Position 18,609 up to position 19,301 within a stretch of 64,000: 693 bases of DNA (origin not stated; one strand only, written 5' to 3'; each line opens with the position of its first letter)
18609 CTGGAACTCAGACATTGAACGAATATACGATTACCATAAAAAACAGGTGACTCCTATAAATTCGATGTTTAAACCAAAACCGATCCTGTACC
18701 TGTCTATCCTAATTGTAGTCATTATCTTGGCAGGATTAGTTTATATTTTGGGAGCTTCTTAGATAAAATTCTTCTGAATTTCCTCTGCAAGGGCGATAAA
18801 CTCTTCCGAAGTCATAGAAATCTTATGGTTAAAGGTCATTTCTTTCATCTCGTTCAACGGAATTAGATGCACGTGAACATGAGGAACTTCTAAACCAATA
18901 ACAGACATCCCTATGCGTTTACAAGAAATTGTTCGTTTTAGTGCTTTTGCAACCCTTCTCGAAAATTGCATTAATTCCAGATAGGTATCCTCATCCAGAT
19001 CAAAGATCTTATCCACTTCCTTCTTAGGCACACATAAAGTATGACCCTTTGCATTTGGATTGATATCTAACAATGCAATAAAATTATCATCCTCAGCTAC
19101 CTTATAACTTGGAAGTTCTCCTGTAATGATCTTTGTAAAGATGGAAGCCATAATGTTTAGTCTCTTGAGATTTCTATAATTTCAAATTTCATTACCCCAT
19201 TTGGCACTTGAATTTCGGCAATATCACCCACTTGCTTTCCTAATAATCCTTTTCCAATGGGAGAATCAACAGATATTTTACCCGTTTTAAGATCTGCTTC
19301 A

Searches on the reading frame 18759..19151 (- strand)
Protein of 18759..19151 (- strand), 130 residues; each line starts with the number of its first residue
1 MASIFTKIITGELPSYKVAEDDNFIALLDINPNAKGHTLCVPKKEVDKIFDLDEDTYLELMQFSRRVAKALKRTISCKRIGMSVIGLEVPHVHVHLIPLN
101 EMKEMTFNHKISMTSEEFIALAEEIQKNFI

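Call 99: search_protein_families(library=pfam, proteins=[window:18759-19151:-], max_evalue=0.00001)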
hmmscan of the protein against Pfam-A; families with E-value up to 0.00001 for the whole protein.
window:18759-19151:- (130 aa): 2 families
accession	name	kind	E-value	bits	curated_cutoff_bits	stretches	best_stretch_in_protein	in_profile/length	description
PF01230.28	HIT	-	1.1e-19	71.3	21.5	1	11-101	2-97/98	HIT domain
PF11969.13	DcpS_C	-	2.6e-13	50.9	24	1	4-101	3-104/114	Scavenger mRNA decapping enzyme C-term binding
